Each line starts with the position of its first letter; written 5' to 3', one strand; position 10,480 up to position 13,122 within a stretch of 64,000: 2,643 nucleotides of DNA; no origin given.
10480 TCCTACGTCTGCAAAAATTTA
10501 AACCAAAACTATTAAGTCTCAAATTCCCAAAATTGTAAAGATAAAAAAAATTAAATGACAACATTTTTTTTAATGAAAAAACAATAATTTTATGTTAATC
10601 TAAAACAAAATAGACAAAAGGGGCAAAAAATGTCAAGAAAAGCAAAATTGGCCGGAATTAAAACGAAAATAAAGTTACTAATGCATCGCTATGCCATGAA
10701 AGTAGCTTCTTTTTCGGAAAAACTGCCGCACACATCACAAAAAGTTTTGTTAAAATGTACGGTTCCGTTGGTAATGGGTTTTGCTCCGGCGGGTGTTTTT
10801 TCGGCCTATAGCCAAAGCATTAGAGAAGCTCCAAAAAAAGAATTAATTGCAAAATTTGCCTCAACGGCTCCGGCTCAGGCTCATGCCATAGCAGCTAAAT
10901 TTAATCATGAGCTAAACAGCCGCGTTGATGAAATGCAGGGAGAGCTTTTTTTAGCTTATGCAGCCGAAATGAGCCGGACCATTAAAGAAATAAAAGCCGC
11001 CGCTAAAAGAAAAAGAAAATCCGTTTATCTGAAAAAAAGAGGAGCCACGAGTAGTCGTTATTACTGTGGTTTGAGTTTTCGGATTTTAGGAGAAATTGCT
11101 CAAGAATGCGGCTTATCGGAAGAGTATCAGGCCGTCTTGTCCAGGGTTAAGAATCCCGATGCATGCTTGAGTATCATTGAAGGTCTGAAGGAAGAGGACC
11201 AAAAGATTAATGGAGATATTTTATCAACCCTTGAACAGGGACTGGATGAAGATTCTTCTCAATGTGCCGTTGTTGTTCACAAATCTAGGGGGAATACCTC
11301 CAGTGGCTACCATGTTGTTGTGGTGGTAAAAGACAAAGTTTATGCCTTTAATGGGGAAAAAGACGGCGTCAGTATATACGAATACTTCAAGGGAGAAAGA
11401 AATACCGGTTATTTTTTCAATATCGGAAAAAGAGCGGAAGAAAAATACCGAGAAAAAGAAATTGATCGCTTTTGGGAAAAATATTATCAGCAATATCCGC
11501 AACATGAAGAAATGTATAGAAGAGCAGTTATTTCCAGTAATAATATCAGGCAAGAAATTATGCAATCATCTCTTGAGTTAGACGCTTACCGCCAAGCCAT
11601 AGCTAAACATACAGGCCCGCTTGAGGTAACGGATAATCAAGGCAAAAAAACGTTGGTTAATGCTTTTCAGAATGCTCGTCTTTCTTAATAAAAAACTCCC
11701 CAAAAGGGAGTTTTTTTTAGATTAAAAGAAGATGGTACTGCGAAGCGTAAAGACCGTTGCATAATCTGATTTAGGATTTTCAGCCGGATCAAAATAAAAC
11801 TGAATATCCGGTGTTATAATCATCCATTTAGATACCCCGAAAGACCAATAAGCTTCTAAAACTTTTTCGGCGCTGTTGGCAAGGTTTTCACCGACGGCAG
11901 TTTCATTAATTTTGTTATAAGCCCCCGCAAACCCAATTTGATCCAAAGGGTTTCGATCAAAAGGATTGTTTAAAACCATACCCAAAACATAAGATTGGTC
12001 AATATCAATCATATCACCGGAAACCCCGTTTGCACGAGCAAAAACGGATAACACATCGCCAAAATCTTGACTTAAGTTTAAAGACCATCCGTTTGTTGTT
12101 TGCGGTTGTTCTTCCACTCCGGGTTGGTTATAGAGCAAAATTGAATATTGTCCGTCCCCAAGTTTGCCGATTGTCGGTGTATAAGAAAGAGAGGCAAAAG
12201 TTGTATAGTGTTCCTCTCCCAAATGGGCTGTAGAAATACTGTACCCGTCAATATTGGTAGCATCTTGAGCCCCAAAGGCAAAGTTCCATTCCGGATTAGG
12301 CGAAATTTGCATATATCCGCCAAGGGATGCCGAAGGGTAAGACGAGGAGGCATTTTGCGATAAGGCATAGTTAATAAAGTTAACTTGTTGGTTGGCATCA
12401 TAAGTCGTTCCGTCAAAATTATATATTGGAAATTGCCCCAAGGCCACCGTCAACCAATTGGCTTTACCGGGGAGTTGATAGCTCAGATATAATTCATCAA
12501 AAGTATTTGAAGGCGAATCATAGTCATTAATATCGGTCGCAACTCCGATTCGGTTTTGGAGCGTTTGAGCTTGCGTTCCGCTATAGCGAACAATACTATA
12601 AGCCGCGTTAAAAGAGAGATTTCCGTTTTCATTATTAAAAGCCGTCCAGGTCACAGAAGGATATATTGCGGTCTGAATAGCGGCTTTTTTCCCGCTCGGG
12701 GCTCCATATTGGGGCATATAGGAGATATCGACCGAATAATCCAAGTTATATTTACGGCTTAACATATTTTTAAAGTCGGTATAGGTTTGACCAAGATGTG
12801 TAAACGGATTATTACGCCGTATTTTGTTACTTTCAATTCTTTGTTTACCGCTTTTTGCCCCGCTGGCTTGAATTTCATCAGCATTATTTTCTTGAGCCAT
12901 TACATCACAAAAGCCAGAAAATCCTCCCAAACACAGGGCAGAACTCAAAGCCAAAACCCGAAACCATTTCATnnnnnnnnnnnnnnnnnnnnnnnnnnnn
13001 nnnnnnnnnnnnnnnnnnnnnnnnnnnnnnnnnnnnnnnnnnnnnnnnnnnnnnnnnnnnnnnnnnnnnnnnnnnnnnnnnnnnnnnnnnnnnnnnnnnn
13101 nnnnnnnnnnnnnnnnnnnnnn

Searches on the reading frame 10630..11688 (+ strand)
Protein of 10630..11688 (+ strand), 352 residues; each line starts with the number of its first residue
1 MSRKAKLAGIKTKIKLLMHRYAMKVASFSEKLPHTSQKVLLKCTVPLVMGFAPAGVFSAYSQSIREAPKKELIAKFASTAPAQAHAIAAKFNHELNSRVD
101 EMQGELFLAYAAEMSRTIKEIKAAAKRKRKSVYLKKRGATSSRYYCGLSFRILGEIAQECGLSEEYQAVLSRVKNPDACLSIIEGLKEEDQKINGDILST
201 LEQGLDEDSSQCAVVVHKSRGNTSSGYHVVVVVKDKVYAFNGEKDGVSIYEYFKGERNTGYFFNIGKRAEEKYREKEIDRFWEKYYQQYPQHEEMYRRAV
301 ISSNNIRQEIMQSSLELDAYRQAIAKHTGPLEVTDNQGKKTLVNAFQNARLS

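Call 21: search_protein_families(library=pfam, proteins=[window:10630-11688:+], max_evalue=0.001)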
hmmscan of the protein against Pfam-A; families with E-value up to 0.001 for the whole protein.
window:10630-11688:+ (352 aa): 0 families

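Call 67: search_protein_families(library=ncbifam, proteins=[window:10630-11688:+], max_evalue=0.01)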
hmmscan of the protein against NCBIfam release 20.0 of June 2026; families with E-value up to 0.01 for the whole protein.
window:10630-11688:+ (352 aa): 1 family
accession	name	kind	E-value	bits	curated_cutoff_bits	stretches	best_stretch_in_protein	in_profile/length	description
NF033610.1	SLATT_3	domain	0.007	16.4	45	0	76-137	101-166/170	SLATT domain-containing protein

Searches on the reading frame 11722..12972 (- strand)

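Call 21: search_protein_families(library=pfam, proteins=[window:11722-12972:-], max_evalue=0.001)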
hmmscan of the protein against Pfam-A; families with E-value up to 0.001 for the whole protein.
window:11722-12972:- (416 aa): 1 family
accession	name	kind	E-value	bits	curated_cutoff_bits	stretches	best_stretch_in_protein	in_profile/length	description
PF04966.18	OprB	-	2.3e-22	80.3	22.9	1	157-416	66-372/372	Carbohydrate-selective porin, OprB family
